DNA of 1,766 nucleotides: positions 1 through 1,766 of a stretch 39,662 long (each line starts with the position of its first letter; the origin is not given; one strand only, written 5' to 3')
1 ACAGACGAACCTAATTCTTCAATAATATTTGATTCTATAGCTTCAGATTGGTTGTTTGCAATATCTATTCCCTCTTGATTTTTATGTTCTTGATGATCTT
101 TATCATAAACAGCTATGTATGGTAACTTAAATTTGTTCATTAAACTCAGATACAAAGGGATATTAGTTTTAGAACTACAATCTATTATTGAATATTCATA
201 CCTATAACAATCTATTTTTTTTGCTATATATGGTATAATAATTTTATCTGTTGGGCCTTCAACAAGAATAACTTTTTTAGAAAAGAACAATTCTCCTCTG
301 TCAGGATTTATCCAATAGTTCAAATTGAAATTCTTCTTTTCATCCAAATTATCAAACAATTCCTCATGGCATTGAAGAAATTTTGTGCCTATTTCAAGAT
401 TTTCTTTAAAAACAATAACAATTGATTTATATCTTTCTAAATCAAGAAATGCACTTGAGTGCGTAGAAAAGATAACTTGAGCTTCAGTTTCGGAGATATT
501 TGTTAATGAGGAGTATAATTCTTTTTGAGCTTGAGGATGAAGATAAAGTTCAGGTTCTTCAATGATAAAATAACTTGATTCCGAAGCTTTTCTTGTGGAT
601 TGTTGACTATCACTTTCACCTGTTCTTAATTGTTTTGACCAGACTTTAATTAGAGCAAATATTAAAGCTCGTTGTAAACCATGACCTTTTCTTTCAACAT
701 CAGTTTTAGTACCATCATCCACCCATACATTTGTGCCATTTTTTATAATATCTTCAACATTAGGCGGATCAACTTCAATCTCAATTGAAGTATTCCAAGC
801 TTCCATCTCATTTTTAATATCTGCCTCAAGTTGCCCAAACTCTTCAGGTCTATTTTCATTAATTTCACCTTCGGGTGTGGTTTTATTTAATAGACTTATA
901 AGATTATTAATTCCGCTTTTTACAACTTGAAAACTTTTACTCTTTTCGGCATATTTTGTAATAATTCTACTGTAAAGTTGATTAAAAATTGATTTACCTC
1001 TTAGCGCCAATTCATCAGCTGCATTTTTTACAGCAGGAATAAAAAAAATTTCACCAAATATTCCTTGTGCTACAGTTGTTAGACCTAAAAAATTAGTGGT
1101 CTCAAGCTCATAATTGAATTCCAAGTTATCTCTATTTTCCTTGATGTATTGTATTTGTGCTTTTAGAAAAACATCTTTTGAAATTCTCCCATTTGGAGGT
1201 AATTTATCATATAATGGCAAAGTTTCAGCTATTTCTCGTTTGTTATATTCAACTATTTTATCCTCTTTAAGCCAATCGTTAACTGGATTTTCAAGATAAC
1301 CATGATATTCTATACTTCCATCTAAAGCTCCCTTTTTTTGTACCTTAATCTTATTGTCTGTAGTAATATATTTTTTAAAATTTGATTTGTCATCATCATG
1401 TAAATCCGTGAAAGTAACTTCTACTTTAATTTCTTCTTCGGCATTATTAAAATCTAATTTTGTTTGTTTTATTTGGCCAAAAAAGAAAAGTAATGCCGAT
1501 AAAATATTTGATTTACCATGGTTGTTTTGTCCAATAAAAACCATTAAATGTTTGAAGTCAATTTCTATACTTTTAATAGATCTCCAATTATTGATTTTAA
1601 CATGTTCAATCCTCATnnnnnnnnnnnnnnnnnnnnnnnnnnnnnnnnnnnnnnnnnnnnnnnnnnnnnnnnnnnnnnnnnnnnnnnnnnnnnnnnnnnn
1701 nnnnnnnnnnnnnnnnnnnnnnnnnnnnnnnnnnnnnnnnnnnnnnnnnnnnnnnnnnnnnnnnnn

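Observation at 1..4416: Five-gene accessory operon pairing an OLD-family nuclease with a Schlafen-like AlbA_2/HATPase_c_4 protein and two KTSC domains: a candidate undescribed defence system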

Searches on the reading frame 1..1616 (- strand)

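Call 6: search_protein_families(library=pfam, proteins=[window:1-1616:-], max_evalue=0.01)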
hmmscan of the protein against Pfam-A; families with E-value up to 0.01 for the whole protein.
window:1-1616:- (538 aa): 10 families
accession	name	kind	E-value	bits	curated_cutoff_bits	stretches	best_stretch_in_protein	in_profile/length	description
PF13175.12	AAA_15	-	6.4e-39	135.1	32.1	1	1-390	1-373/374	AAA ATPase domain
PF20469.4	OLD-like_TOPRIM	-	4.8e-18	65.9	23.2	1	444-507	1-67/67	Overcoming lysogenization defect protein-like, TOPRIM domain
PF13304.12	AAA_21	-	1.2e-17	65.3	27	1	24-392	1-304/304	AAA domain, putative AbiEii toxin, Type IV TA system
PF11398.14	DUF2813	-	1.9e-09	37.8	21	1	1-51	1-51/372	Protein of unknown function (DUF2813)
PF02463.25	SMC_N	-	1.1e-08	35.2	40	1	3-64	2-66/220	RecF/RecN/SMC N terminal domain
PF13476.12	AAA_23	-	2.3e-05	25.6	27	1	6-215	2-155/201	AAA domain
PF13514.12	AAA_27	-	3.5e-05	23.9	22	1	1-91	1-95/206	AAA domain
PF13555.12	AAA_29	-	0.00072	19.7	27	1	4-59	2-57/61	P-loop containing region of AAA domain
PF19263.5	DUF5906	-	0.0034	18.5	27.6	1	27-97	1-85/114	Family of unknown function (DUF5906)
PF11536.14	DUF3226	-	0.006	16.8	27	0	447-508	1-68/208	Protein of unknown function (DUF3226)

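Call 7: search_protein_families(library=padloc, proteins=[window:1-1616:-], max_evalue=0.01)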
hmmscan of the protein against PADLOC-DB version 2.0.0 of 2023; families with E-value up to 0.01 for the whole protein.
window:1-1616:- (538 aa): 117 families (the best 25 are shown)
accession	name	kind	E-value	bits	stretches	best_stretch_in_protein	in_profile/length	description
PDLC02358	Old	-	1e-76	257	2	174-527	126-467/578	Old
PDLC02979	AriA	-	4.7e-42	143.1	1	1-390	1-372/373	-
PDLC00070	GajA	-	1.9e-40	137.1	2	191-525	154-468/596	AAA ATPase domain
PDLC00067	GajA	-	6.6e-38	128.6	2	266-513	228-466/604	AAA ATPase domain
PDLC00085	GajA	-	4.3e-34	116.2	2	275-534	194-466/580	AAA ATPase domain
PDLC00062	GajA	-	1.6e-32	110.7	3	276-406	237-359/639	AAA ATPase domain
PDLC00096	GajA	-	3.5e-32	109.9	2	299-506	253-454/630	AAA ATPase domain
PDLC00071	GajA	-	2.2e-31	107.3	2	348-519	275-448/588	AAA ATPase domain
PDLC00094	GajA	-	2.5e-31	106.8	2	277-515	237-462/569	AAA ATPase domain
PDLC00075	GajA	-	3.4e-30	103.1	2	348-514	270-428/536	AAA ATPase domain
PDLC00091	GajA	-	1.2e-29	101.6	2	342-469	292-414/627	AAA ATPase domain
PDLC00099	GajA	-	6.4e-29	99.4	2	345-470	297-416/626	AAA ATPase domain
PDLC00066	GajA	-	8.9e-29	98.4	2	335-518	267-444/567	AAA ATPase domain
PDLC00080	GajA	-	3.5e-27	93.4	2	341-513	286-458/622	AAA ATPase domain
PDLC00065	GajA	-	1.5e-26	91.4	1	1-519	1-517/670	AAA ATPase domain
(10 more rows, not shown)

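Call 13: find_homologous_proteins(query=window:1-1616:-, max_evalue=1e-10)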
Query window:1-1616:- (538 aa): 1789 proteins with E <= 1e-10 among 8000 candidates; the best 120 are listed.
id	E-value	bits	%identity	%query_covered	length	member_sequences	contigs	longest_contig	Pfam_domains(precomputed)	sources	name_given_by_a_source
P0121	1.2e-256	871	72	100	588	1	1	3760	PF20469.5,PF11398.15,PF13514.13,PF13175.13,PF02463.26,PF13304.13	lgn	-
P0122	7.0e-252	855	71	100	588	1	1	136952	PF20469.5,PF11398.15,PF13175.13,PF13476.13,PF02463.26,PF13304.13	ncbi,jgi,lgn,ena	-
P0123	3.0e-212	724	60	100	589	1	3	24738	PF20469.5,PF11398.15,PF13175.13,PF02463.26,PF13304.13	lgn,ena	-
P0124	3.0e-200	685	56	100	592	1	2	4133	PF20469.5,PF11398.15,PF13175.13,PF02463.26,PF13304.13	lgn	-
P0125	6.1e-200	683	57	100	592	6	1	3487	PF20469.5,PF11398.15,PF13175.13,PF02463.26,PF13304.13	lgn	-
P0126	1.1e-199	683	56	100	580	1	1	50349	PF20469.5,PF11398.15,PF13175.13,PF02463.26,PF13304.13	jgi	jgi:predicted ATP-dependent endonuclease of OLD family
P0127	9.7e-199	680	55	100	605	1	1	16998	PF20469.5,PF11398.15,PF13175.13,PF13476.13,PF02463.26,PF13304.13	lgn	-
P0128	1.6e-198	679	56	100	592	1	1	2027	PF20469.5,PF11398.15,PF13175.13,PF13476.13,PF02463.26,PF13304.13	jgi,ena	-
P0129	6.9e-198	677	55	100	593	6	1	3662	PF20469.5,PF11398.15,PF13175.13,PF02463.26,PF13304.13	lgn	-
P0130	3.3e-197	674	56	100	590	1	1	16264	PF20469.5,PF11398.15,PF13175.13,PF13476.13,PF02463.26,PF13304.13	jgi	jgi:predicted ATP-dependent endonuclease of OLD family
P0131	3.6e-197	674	55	100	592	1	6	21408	PF20469.5,PF11398.15,PF13175.13,PF13476.13,PF02463.26,PF13304.13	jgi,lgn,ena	-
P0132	9.2e-197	673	55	100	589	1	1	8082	PF20469.5,PF11398.15,PF13514.13,PF13175.13,PF13476.13,PF02463.26,PF13304.13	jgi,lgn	-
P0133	1.1e-196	673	57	100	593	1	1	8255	PF20469.5,PF11398.15,PF13175.13,PF02463.26,PF13304.13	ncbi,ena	-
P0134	1.1e-196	673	54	100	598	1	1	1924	PF20469.5,PF11398.15,PF13175.13,PF02463.26,PF13304.13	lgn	-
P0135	2.0e-196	672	57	100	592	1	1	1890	PF20469.5,PF11398.15,PF13175.13,PF13476.13,PF02463.26,PF13304.13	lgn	-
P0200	2.5e-190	652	54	100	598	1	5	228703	PF20469.5,PF11398.15,PF13175.13,PF02463.26,PF13304.13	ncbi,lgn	-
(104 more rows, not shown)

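Call 14: find_encoding_contigs(protein=P0122, flank=8000, max_places=4)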
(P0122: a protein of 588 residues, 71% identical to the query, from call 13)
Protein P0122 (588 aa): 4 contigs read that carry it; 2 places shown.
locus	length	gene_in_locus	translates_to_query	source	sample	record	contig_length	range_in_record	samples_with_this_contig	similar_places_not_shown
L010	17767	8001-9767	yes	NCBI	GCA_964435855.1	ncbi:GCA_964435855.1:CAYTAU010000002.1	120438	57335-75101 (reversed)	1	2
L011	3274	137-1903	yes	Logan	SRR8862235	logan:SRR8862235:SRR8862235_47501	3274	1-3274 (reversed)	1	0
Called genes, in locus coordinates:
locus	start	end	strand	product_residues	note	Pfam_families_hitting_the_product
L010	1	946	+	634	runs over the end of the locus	PF00270:DEAD, PF00271:Helicase_C, PF16124:RecQ_Zn_bind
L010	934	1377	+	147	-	PF04313:HSDR_N, PF13588:HSDR_N_2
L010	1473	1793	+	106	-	PF13560:HTH_31 (weak), PF01381:HTH_3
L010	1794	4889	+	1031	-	PF05175:MTS (faint), PF02384:N6_Mtase, PF20473:MmeI_Mtase, PF07669:Eco57I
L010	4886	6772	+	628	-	PF20473:MmeI_Mtase, PF07669:Eco57I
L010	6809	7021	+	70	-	PF13619:KTSC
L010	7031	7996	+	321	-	PF16289:PIN_12, PF18476:PIN_8, PF13619:KTSC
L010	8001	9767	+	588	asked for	PF02463:SMC_N (weak), PF11398:DUF2813 (weak), PF13175:AAA_15, PF13476:AAA_23 (weak), PF13304:AAA_21, PF20469:OLD-like_TOPRIM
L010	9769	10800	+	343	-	-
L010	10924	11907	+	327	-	PF13310:Virulence_RhuM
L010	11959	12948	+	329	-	PF00579:tRNA-synt_1b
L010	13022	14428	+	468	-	PF13176:TPR_7 (faint), PF13429:TPR_15 (faint), PF25063:ARM_TT21_C (faint), PF13371:TPR_9 (faint), PF25062:ARM_TT21_N (weak), PF00515:TPR_1 (weak), PF13414:TPR_11 (weak), PF23914:TPR_CcmH_CycH, +10 more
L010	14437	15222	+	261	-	PF02679:ComA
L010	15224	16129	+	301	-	PF04018:VCA0040-like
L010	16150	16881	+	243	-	PF08501:Shikimate_dh_N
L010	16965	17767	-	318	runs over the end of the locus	PF11751:PorP_SprF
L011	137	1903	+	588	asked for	PF02463:SMC_N (weak), PF11398:DUF2813 (weak), PF13175:AAA_15, PF13476:AAA_23 (weak), PF13304:AAA_21, PF20469:OLD-like_TOPRIM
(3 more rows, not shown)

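Call 15: find_encoding_contigs(protein=P0200, flank=8000, max_places=4)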
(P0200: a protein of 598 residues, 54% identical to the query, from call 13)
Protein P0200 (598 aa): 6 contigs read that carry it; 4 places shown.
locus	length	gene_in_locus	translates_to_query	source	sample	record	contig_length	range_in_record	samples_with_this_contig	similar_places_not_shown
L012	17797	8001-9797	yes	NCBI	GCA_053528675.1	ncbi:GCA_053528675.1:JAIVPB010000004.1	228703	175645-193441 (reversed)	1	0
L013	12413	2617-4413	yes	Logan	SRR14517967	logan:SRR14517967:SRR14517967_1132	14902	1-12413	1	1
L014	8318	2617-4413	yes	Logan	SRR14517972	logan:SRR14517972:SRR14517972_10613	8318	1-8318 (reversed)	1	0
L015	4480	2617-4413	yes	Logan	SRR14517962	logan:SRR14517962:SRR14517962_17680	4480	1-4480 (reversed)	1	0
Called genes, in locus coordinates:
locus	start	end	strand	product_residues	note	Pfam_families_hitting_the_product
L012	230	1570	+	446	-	PF13173:AAA_14, PF13635:DUF4143, PF08378:NERD (weak)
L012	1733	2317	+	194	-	-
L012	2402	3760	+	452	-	-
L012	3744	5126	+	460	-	PF02169:LPP20 (weak)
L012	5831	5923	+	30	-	-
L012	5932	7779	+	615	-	PF04326:SLFN_AlbA_2, PF13749:HATPase_c_4, PF21247:Fic-like_C (weak), PF13619:KTSC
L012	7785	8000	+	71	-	PF13619:KTSC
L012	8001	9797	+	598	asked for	PF02463:SMC_N (weak), PF11398:DUF2813 (faint), PF13175:AAA_15, PF13304:AAA_21, PF20469:OLD-like_TOPRIM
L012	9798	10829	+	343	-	-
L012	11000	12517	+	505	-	PF00749:tRNA-synt_1c, PF19269:Anticodon_2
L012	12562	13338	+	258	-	PF13489:Methyltransf_23, PF13847:Methyltransf_31, PF08241:Methyltransf_11, PF08242:Methyltransf_12, PF13649:Methyltransf_25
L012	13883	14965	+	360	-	PF13884:Peptidase_S74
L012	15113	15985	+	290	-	-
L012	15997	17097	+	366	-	PF00082:Peptidase_S8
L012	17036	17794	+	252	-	PF00082:Peptidase_S8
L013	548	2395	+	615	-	PF04326:SLFN_AlbA_2, PF13749:HATPase_c_4, PF21247:Fic-like_C (weak), PF13619:KTSC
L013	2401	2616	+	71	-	PF13619:KTSC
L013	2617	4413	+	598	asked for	PF02463:SMC_N (weak), PF11398:DUF2813 (faint), PF13175:AAA_15, PF13304:AAA_21, PF20469:OLD-like_TOPRIM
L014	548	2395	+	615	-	PF04326:SLFN_AlbA_2, PF13749:HATPase_c_4, PF21247:Fic-like_C (weak), PF13619:KTSC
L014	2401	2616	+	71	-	PF13619:KTSC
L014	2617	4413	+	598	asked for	PF02463:SMC_N (weak), PF11398:DUF2813 (faint), PF13175:AAA_15, PF13304:AAA_21, PF20469:OLD-like_TOPRIM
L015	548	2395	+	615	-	PF04326:SLFN_AlbA_2, PF13749:HATPase_c_4, PF21247:Fic-like_C (weak), PF13619:KTSC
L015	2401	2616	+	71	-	PF13619:KTSC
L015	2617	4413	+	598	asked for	PF02463:SMC_N (weak), PF11398:DUF2813 (faint), PF13175:AAA_15, PF13304:AAA_21, PF20469:OLD-like_TOPRIM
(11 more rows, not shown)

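Call 18: search_protein_families(library=padloc, proteins=[L012:9798-10829:+, L010:9769-10800:+, L010:7031-7996:+, L010:6809-7021:+, L012:8001-9797:+], max_evalue=0.01)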
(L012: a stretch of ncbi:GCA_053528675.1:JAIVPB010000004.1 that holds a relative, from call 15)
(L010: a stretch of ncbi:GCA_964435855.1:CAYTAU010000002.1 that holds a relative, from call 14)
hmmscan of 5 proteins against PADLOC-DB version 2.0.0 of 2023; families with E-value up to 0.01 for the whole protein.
L012:9798-10829:+ (343 aa): 0 families

L010:9769-10800:+ (343 aa): 0 families

L010:7031-7996:+ (321 aa): 0 families

L010:6809-7021:+ (70 aa): 0 families

L012:8001-9797:+ (598 aa): 102 families (the best 25 are shown)
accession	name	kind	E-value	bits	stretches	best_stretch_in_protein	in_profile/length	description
PDLC02358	Old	-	2.3e-66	222.8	2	173-544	125-476/578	Old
PDLC02979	AriA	-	6e-41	139.5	1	1-401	1-372/373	-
PDLC00070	GajA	-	1e-35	121.5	2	192-597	155-527/596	AAA ATPase domain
PDLC00085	GajA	-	1.2e-33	114.7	2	294-573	210-497/580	AAA ATPase domain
PDLC00067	GajA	-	1.7e-32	110.7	2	361-582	308-522/604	AAA ATPase domain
PDLC00066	GajA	-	1.5e-24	84.5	2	353-585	274-505/567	AAA ATPase domain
PDLC00096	GajA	-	4.5e-24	83.1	2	337-520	288-457/630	AAA ATPase domain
PDLC00077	GajA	-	5.7e-24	82.6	1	1-549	1-528/616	AAA ATPase domain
PDLC00062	GajA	-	1.4e-23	81.2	3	434-540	444-550/639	AAA ATPase domain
PDLC00094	GajA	-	1.6e-23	81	2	360-526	303-462/569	AAA ATPase domain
PDLC00075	GajA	-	3.6e-23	79.9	2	363-523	274-426/536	AAA ATPase domain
PDLC00065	GajA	-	3.7e-23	80.2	2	341-555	317-541/670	AAA ATPase domain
PDLC00071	GajA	-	9.8e-23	78.8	2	360-531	274-449/588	AAA ATPase domain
PDLC00090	GajA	-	1.5e-22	78.1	2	190-518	164-477/659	AAA ATPase domain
PDLC00091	GajA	-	2.1e-22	77.7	2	354-479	293-413/627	AAA ATPase domain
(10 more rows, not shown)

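Call 19: search_protein_families(library=pfam, proteins=[L012:9798-10829:+, L010:9769-10800:+, L010:7031-7996:+], max_evalue=1)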
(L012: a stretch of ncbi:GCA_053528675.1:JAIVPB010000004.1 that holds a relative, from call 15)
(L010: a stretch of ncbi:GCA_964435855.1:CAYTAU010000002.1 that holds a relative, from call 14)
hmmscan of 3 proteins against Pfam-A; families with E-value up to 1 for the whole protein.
L012:9798-10829:+ (343 aa): 1 family
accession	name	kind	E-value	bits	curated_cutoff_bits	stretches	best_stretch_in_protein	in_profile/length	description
PF00958.27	GMP_synt_C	-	0.16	12.4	27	1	233-273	37-77/92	GMP synthase C terminal domain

L010:9769-10800:+ (343 aa): 0 families

L010:7031-7996:+ (321 aa): 2 families
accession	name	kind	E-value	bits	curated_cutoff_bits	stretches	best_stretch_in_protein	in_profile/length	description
PF13619.11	KTSC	-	4.4e-25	87.6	25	1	259-316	1-58/58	KTSC domain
PF18476.7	PIN_8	-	5.8e-10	39.9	26.1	1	1-186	1-207/227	PIN like domain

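Call 23: find_related_loci(query=A1, collection=genome_contigs, flank=8000)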
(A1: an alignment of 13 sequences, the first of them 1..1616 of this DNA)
Query A1 (538 aa) in genome_contigs; peptide patterns used: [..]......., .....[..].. (x = any residue, [..] = any of these).
600 stretches matched a pattern (row limit reached: there are more); 513 encode a relative of the query (tblastn E <= 1e-3); the best 80 are kept; 80 distinct loci.
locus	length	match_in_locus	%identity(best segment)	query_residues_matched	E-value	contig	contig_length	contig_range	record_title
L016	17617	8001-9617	71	1-538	0e+0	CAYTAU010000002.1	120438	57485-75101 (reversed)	MAG TPA_asm: uncultured Bacteroidales bacterium isolate SRP191223_co1_49 genome assembly, contig: NODE_43_length_120438_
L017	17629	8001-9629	55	1-538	0e+0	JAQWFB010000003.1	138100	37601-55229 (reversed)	MAG: Candidatus Shapirobacteria bacterium isolate STF2_89 NODE_115_length_138100_cov_18.968088_Sandtown_F2, whole genome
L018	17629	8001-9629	54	1-538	0e+0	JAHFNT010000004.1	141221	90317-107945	MAG: Candidatus Nomurabacteria bacterium isolate nzgw487 NODE_87_length_141222_cov_5.022537, whole genome shotgun sequen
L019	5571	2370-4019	54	1-538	0e+0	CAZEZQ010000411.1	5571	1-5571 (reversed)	MAG TPA_asm: uncultured bacterium isolate SRP141376_co3_307 genome assembly, contig: NODE_37499_length_5571_cov_4.391044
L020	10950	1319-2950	54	1-538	0e+0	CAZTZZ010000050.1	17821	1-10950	MAG TPA_asm: uncultured Ignavibacteriaceae bacterium isolate binchicken_co275_501 genome assembly, contig: NODE_4260_len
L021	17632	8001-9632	52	1-538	0e+0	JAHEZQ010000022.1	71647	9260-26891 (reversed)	MAG: Melioribacter sp. isolate nzgw155 NODE_466_length_71648_cov_4.989361, whole genome shotgun sequence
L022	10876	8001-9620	53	1-538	0e+0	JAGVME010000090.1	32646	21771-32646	MAG: Gammaproteobacteria bacterium isolate SW_26 c_000000095493, whole genome shotgun sequence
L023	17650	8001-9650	52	1-538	0e+0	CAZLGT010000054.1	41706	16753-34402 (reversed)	MAG TPA_asm: uncultured Mariniphaga sp. isolate SRP241326_co2_354 genome assembly, contig: NODE_1487_length_41706_cov_8.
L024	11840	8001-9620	52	1-538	0e+0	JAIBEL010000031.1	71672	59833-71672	MAG: Rhizobium sp. isolate B91_maxbin.006 B91_k141_14616, whole genome shotgun sequence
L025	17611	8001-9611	53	1-538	0e+0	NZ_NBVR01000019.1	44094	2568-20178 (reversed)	Proteus alimentorum strain 08MAS0041 scaffold17, whole genome shotgun sequence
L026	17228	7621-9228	57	1-535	0e+0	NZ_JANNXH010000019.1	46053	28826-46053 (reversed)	MAG: Flavobacterium sp. isolate VAR_34_metabat_219 VAR_34_k141_469507, whole genome shotgun sequence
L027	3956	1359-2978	53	1-538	0e+0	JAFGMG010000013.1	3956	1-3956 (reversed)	MAG: Candidatus Dojkabacteria bacterium isolate Zod_Metabat.46 k87_8222292, whole genome shotgun sequence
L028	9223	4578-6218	53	1-538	0e+0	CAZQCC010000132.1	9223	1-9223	MAG TPA_asm: uncultured Ignavibacterium sp. isolate binchicken_co269_87 genome assembly, contig: NODE_7731_length_9223_c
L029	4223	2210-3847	53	1-538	0e+0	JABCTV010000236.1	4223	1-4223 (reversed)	MAG: Candidatus Thorarchaeota archaeon isolate HM6_B34 NODE_18474_length_4223_cov_0.440430, whole genome shotgun sequenc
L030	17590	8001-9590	52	9-538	0e+0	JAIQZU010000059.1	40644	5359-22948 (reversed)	MAG: Candidatus Scalindua sp. isolate OFTM1 OFTM1_58, whole genome shotgun sequence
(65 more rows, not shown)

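Call 32: find_homologous_proteins(query=L012:9798-10829:+, max_evalue=0.00001)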
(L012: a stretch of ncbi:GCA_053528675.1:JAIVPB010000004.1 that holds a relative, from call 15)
Query L012:9798-10829:+ (343 aa): 2658 proteins with E <= 0.00001 among 5357 candidates; the best 120 are listed.
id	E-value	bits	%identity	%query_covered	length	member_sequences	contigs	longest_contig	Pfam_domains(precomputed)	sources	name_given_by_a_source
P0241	5.5e-201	685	95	100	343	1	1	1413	-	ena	-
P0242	6.0e-201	684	93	100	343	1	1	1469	-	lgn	-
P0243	1.0e-199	680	93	100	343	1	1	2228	-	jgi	-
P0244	1.4e-199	680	93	99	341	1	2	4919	-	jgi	jgi:hypothetical protein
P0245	1.5e-199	680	94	100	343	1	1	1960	-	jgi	-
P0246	2.0e-199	679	94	99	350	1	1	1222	-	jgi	jgi:hypothetical protein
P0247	2.0e-199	679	92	100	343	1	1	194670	-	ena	-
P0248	2.6e-199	679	94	99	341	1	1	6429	-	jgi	-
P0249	5.0e-199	678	94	99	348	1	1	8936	-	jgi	-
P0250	5.1e-199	678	93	99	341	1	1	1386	-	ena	-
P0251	5.2e-199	678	94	99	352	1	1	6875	-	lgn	-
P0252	6.9e-199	678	92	100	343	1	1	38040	-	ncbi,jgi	-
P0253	1.0e-198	677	92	100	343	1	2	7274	-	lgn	-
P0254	1.9e-198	676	92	100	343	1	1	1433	-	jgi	jgi:hypothetical protein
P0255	2.5e-198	676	91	100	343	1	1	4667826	-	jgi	jgi:hypothetical protein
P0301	4.2e-194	662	88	100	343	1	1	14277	PF24608.3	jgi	jgi:hypothetical protein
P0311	2.2e-193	660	90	99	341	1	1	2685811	-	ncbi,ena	-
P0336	1.5e-191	654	89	99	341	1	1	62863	-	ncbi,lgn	ncbi:hypothetical protein ACLH3T_001545 [Flavobacterium psychrophilum]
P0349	1.5e-190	650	87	100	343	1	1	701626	-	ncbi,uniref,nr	ncbi:hypothetical protein EGN73_03480 [Arthrospiribacter ruber]|uniref:Uncharacterized protein n=2 T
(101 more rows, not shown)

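Call 33: find_encoding_contigs(protein=P0349, flank=10000, max_places=3)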
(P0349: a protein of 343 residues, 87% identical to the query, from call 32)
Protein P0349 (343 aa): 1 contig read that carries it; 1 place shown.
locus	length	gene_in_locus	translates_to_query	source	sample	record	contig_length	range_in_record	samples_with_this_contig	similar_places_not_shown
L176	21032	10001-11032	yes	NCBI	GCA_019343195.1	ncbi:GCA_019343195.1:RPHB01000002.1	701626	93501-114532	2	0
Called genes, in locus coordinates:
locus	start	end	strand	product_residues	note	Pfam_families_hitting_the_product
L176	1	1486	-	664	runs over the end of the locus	PF13905:Thioredoxin_8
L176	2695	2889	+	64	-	-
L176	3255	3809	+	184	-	-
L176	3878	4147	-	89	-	-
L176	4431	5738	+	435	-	PF13289:SIR2_2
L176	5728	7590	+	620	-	PF01580:FtsK_SpoIIIE (faint), PF01935:DUF87, PF05872:HerA_C (faint), PF10412:TrwB_AAD_bind (weak)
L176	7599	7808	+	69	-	PF13619:KTSC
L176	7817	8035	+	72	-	-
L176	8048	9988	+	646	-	PF11398:DUF2813 (faint), PF13175:AAA_15 (weak), PF13476:AAA_23, PF13304:AAA_21, PF13175:AAA_15, PF20469:OLD-like_TOPRIM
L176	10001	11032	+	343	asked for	-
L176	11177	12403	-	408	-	-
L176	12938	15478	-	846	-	PF13191:AAA_16 (weak), PF20720:nSTAND3 (faint)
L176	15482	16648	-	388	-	PF01637:ATPase_2, PF09820:AAA-ATPase_like, PF13173:AAA_14 (faint)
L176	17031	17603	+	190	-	PF07609:DUF1572, PF12867:DinB_2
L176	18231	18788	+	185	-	-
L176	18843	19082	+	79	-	-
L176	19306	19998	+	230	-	-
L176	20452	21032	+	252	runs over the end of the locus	-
